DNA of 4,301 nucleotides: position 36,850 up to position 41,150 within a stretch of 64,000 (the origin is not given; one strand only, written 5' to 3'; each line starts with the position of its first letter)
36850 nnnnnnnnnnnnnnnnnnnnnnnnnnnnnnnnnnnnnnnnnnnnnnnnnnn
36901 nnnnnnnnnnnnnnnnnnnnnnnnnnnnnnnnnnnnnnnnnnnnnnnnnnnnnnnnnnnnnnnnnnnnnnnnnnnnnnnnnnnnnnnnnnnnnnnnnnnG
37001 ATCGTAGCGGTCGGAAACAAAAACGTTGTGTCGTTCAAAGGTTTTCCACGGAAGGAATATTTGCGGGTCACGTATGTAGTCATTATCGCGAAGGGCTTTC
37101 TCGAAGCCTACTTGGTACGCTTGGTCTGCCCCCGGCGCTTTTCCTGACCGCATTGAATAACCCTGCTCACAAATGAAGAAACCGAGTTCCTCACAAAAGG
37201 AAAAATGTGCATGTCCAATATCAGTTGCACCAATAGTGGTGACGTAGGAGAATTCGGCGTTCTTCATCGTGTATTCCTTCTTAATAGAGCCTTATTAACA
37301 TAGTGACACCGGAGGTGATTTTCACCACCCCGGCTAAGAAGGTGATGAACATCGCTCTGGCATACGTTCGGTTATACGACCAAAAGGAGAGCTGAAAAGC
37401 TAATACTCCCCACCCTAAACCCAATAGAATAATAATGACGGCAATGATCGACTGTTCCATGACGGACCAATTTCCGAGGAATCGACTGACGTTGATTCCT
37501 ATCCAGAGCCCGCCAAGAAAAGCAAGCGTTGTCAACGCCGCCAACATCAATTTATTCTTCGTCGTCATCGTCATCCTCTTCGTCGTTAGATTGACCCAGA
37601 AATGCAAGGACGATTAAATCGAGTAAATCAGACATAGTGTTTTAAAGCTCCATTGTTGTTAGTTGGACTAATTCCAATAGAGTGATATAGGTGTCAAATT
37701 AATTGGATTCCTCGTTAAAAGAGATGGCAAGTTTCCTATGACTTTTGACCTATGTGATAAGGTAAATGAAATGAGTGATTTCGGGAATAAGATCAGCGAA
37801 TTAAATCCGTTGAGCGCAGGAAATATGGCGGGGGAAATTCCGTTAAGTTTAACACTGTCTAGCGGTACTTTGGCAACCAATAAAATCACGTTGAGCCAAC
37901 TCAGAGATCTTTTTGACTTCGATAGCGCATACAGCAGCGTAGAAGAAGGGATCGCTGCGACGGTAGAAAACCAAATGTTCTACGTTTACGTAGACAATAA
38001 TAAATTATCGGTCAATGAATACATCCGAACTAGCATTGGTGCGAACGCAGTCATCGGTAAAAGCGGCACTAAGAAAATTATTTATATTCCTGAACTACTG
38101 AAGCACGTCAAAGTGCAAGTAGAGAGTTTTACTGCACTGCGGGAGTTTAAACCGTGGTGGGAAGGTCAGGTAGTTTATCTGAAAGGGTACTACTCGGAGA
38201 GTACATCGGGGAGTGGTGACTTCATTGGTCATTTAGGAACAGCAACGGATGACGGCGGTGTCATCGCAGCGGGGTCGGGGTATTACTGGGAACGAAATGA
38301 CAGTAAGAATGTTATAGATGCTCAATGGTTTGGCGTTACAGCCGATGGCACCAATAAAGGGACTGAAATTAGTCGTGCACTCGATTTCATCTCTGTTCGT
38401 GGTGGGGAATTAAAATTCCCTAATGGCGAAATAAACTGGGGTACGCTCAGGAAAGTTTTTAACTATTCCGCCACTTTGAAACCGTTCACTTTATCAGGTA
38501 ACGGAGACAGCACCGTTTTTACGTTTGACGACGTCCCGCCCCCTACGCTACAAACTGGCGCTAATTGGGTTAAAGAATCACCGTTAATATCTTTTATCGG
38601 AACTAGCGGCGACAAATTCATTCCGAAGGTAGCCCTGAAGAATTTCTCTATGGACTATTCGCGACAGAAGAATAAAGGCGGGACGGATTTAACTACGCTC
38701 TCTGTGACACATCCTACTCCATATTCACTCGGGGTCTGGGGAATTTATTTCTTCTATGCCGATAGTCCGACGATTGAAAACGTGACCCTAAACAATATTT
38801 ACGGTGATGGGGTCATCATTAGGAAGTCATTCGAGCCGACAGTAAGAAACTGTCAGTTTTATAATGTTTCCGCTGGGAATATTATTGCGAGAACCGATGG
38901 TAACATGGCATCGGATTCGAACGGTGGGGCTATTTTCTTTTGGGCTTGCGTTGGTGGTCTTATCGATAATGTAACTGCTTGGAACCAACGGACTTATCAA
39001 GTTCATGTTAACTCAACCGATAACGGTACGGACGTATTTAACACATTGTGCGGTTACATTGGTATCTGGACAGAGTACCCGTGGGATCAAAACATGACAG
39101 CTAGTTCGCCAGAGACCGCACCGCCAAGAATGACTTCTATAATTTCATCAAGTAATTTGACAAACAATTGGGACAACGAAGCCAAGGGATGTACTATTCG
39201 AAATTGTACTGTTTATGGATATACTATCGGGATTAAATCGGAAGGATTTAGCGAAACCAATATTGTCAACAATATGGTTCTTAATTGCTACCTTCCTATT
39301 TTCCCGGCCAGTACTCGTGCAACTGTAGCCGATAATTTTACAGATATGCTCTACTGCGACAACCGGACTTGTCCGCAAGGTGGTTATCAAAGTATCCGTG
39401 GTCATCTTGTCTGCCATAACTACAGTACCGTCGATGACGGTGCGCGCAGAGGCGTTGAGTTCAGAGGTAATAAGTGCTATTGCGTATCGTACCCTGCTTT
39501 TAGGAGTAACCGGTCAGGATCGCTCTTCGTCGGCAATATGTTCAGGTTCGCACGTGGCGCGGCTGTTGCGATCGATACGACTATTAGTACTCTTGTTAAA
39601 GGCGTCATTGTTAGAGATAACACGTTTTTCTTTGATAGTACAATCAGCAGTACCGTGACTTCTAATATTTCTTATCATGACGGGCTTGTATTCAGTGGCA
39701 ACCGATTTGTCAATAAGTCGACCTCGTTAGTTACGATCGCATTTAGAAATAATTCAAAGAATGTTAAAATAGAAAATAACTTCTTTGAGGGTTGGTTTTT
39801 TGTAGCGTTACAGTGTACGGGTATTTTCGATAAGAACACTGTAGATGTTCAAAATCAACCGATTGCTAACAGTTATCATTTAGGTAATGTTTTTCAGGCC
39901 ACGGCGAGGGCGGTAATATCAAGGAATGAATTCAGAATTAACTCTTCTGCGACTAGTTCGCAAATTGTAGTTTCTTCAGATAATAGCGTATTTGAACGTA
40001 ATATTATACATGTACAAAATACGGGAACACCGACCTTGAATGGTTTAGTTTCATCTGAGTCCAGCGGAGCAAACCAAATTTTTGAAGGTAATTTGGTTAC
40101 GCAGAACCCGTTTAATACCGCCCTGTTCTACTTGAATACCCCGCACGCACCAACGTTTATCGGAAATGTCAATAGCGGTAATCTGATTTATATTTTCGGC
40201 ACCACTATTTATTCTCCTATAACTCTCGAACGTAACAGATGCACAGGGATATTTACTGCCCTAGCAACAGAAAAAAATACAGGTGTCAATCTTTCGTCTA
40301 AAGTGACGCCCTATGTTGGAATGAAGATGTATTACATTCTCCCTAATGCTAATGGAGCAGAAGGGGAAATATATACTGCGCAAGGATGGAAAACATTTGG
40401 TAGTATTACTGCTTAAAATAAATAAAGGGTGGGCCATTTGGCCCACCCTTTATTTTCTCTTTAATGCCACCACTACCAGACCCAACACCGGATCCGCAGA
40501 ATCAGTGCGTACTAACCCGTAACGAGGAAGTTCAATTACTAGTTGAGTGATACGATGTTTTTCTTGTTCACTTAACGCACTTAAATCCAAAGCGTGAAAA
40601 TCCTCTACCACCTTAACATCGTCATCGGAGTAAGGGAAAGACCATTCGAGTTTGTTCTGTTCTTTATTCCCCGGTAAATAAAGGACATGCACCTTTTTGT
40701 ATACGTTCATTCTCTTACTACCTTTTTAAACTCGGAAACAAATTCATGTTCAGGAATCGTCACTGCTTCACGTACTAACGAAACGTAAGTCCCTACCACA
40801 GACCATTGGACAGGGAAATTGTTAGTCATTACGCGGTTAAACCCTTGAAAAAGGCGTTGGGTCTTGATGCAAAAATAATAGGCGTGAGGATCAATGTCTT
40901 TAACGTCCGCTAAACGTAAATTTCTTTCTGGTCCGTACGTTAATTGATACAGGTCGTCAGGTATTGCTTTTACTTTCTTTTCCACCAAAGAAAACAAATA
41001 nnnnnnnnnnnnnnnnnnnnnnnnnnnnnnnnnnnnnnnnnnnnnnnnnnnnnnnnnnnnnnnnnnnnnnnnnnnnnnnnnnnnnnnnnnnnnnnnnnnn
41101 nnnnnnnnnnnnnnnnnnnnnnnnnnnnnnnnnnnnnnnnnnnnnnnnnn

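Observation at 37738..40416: Two paralogous beta-helix tailspike/depolymerase genes at separate loci, each an independent plus-strand unit inside minus-strand early-type regions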

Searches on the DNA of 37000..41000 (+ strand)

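Call 6: search_dna_similar(query=window:37000-41000:+, collection=phages, mode=near, max_rows=25)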
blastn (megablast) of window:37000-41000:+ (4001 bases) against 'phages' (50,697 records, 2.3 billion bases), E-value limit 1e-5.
Records with a match: 5; places in all: 5; records where one place covers at least 80% of the query: 2.
Best place of each record, by identity: 95-99% 3; 60-80% 2.
By first word of the organism name: Klebsiella 3; Serratia 2.
By host as written in the record: Klebsiella pneumoniae 3; Klebsiella pneumoniae LKP303 1; - 1.
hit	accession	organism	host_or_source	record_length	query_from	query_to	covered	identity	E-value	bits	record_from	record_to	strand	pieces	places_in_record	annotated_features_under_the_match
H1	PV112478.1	Klebsiella phage LPKP23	Klebsiella pneumoniae LKP303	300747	555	4001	86%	78.6%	0e+0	2237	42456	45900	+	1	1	hypothetical protein (x3)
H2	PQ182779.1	Klebsiella phage vB_kp_MJ359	Klebsiella pneumoniae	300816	616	4001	85%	78.8%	0e+0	2246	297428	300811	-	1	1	tail EPS depolymerase | hypothetical protein (x2)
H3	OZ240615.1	Klebsiella phage vB_KpM_Centimanus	-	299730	1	4001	43%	98.4%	0e+0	3023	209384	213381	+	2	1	hypothetical protein (x4) | DprA-like DNA recombination-mediator protein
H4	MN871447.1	Serratia phage KpLz_1_41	Klebsiella pneumoniae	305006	3416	4001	15%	97.6%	0e+0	1005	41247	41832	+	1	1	record has no annotation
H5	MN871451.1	Serratia phage KpYy_2_45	Klebsiella pneumoniae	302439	3416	4001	15%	97.3%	0e+0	994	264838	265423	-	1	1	record has no annotation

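Call 8: get_annotated_region(hit=H3, flank=3000)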
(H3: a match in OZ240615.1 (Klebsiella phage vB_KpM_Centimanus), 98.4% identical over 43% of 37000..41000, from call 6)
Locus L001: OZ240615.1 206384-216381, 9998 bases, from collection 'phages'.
description: Klebsiella phage vB_KpM_Centimanus genome assembly, chromosome: 1.
organism: Klebsiella phage vB_KpM_Centimanus (NCBI taxid 3369487)
taxonomy: Viruses
host: -; source: -; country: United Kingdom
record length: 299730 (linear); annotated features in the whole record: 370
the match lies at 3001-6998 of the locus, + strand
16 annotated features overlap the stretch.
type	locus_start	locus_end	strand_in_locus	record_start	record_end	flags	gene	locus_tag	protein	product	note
CDS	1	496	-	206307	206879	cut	-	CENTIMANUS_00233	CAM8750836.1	hypothetical protein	ID:CENTIMANUS_00233; source:Prodigal:002006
CDS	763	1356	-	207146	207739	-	tdk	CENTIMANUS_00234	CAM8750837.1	Thymidine kinase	ID:CENTIMANUS_00234; source:Prodigal:002006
CDS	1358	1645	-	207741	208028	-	-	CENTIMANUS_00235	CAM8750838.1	hypothetical protein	ID:CENTIMANUS_00235; source:Prodigal:002006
CDS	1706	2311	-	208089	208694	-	-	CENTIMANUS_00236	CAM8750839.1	hypothetical protein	ID:CENTIMANUS_00236; source:Prodigal:002006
CDS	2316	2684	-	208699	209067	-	-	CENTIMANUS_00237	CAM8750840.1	hypothetical protein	ID:CENTIMANUS_00237; source:Prodigal:002006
CDS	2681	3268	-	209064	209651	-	-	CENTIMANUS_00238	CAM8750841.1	DprA-like DNA recombination-mediator protein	ID:CENTIMANUS_00238; source:Prodigal:002006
CDS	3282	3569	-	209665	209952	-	-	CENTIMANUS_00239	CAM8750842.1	hypothetical protein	ID:CENTIMANUS_00239; source:Prodigal:002006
CDS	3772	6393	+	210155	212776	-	-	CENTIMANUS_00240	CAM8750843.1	hypothetical protein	ID:CENTIMANUS_00240; source:Prodigal:002006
CDS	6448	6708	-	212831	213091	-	-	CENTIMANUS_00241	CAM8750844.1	hypothetical protein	ID:CENTIMANUS_00241; source:Prodigal:002006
CDS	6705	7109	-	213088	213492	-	-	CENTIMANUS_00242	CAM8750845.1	hypothetical protein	ID:CENTIMANUS_00242; source:Prodigal:002006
CDS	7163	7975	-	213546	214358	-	phoH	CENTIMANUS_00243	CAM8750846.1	Protein PhoH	ID:CENTIMANUS_00243; source:Prodigal:002006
CDS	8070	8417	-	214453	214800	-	-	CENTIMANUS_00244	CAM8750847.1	hypothetical protein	ID:CENTIMANUS_00244; source:Prodigal:002006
CDS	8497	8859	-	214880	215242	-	-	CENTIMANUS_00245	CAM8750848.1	hypothetical protein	ID:CENTIMANUS_00245; source:Prodigal:002006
CDS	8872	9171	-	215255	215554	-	-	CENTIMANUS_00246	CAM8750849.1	hypothetical protein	ID:CENTIMANUS_00246; source:Prodigal:002006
CDS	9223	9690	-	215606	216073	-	-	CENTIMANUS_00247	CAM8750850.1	hypothetical protein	ID:CENTIMANUS_00247; source:Prodigal:002006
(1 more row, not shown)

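Call 40: get_annotated_region(hit=H1, flank=3000)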
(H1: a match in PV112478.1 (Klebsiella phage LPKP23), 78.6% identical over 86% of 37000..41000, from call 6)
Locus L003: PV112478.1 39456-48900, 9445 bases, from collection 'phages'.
description: Klebsiella phage LPKP23, complete genome.
organism: Klebsiella phage LPKP23 (NCBI taxid 3400895)
taxonomy: Viruses
host: Klebsiella pneumoniae LKP303; source: waste water; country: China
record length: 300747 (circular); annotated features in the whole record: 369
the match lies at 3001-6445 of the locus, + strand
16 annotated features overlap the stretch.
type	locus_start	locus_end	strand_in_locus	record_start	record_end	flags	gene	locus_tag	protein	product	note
CDS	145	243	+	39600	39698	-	-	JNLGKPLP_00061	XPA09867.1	hypothetical protein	-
CDS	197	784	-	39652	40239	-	-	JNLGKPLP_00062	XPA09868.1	thymidine kinase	tdk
CDS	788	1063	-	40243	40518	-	-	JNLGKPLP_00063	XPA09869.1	hypothetical protein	-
CDS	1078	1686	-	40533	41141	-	-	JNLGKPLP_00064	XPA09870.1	hypothetical protein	-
CDS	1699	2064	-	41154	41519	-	-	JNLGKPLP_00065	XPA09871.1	hypothetical protein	-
CDS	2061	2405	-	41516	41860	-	-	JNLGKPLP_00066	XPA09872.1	hypothetical protein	-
CDS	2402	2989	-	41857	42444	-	-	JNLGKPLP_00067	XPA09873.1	hypothetical protein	-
CDS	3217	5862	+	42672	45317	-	-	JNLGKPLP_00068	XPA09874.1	hypothetical protein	-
CDS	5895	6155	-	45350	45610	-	-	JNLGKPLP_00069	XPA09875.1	hypothetical protein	-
CDS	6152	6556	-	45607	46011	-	-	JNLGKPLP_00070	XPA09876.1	hypothetical protein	-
CDS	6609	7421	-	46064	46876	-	-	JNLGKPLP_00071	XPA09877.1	protein PhoH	phoH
CDS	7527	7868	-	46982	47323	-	-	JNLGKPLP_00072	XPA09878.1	hypothetical protein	-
CDS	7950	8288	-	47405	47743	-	-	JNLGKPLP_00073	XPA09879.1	hypothetical protein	-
CDS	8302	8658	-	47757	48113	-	-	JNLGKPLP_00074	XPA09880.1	hypothetical protein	-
CDS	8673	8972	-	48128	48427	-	-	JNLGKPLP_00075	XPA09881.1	hypothetical protein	-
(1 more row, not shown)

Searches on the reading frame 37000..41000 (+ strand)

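Call 115: search_protein_families(library=pfam, proteins=[L001:3772-6390:+], max_evalue=0.01)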
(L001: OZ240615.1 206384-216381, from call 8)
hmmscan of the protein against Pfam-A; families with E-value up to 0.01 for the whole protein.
L001:3772-6390:+ (873 aa): 0 families
